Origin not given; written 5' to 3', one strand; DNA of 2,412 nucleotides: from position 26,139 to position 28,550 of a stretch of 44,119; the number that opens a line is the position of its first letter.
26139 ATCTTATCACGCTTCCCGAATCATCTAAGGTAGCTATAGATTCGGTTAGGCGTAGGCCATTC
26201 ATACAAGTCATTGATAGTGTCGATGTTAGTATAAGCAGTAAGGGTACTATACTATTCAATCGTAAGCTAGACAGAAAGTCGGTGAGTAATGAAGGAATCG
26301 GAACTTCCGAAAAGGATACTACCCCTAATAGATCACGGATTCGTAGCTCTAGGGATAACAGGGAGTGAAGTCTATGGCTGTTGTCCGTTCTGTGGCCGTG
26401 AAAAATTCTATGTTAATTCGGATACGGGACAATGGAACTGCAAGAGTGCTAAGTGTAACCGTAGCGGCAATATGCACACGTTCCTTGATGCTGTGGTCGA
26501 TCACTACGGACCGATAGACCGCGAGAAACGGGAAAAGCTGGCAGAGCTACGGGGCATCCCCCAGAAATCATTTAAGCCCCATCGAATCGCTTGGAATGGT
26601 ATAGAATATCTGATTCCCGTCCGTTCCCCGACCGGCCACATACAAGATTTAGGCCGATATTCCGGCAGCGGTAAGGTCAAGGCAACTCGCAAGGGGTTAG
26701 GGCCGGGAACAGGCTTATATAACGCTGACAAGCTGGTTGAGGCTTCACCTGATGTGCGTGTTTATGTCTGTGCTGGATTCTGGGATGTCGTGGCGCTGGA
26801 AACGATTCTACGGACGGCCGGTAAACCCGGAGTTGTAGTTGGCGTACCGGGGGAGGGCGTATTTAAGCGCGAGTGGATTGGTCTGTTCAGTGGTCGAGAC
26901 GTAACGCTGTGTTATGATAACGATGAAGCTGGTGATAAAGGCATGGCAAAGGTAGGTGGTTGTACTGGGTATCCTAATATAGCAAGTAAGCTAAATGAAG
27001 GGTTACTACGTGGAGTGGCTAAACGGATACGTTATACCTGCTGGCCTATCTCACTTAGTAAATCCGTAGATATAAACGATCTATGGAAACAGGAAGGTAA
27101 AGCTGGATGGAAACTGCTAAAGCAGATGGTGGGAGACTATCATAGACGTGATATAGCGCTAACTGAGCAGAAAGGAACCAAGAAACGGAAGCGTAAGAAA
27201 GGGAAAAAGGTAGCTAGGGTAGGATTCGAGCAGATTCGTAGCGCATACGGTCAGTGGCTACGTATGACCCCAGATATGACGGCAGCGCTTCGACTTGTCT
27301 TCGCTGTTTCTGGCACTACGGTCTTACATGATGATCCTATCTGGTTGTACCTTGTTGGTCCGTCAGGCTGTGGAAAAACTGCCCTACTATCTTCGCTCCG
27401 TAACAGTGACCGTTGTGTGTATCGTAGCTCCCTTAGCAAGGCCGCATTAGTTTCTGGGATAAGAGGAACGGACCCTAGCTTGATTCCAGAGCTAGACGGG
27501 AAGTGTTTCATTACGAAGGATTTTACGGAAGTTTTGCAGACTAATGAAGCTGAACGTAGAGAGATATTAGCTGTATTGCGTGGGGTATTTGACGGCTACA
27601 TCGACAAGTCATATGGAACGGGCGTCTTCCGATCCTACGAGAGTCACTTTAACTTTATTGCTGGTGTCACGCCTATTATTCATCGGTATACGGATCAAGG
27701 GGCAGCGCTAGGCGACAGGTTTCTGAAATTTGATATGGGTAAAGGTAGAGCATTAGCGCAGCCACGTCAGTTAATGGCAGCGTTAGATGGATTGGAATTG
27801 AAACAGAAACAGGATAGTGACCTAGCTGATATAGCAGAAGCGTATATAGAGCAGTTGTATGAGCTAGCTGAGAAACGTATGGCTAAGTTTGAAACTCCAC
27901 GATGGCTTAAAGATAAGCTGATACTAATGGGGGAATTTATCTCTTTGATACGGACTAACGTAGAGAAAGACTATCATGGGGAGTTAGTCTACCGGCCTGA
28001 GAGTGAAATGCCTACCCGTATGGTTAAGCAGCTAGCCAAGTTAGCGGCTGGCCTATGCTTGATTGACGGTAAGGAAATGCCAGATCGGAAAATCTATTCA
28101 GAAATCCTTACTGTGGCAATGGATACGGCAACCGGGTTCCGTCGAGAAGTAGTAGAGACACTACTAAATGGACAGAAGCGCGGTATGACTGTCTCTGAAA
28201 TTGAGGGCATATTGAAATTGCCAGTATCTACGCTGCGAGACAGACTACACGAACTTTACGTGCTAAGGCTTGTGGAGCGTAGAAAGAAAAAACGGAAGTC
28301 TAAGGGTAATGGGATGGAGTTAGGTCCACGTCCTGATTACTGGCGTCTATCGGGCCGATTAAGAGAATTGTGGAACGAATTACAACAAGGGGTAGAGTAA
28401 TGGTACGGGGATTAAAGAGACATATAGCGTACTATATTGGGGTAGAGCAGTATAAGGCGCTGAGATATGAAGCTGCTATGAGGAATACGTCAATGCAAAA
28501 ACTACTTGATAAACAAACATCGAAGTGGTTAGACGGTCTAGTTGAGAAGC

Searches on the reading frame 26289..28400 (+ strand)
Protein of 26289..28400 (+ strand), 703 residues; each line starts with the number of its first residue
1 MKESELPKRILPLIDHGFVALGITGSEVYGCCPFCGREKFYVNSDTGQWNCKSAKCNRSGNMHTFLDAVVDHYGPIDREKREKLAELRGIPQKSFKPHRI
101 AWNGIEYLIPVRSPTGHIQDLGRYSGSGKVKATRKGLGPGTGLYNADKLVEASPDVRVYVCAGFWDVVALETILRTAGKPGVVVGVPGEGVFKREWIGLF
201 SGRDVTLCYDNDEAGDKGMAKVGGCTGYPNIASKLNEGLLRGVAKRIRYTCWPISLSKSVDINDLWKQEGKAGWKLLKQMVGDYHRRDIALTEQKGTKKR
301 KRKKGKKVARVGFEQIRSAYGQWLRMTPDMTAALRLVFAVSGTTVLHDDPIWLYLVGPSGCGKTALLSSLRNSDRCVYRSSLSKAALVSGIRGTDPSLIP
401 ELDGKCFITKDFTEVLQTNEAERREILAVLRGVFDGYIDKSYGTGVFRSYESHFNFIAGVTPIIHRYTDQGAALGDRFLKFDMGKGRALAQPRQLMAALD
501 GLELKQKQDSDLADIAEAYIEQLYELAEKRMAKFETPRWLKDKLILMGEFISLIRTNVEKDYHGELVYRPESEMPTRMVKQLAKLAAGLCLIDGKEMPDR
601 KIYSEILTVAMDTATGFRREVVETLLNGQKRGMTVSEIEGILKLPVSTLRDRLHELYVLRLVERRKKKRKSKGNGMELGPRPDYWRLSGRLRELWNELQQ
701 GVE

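Call 37: search_protein_families(library=phrogs, proteins=[window:26289-28400:+], max_evalue=0.001)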
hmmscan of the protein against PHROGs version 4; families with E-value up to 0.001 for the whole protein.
window:26289-28400:+ (703 aa): 3 families
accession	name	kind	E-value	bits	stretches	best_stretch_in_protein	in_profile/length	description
phrog_47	-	DNA, RNA and nucleotide metabolism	4.1e-14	53.1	2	23-90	46-110/947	DNA primase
phrog_6444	-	DNA, RNA and nucleotide metabolism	4.7e-05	23.4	0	143-221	246-321/577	DNA primase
phrog_1123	-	unknown function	0.00056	20.7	0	618-671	33-85/112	-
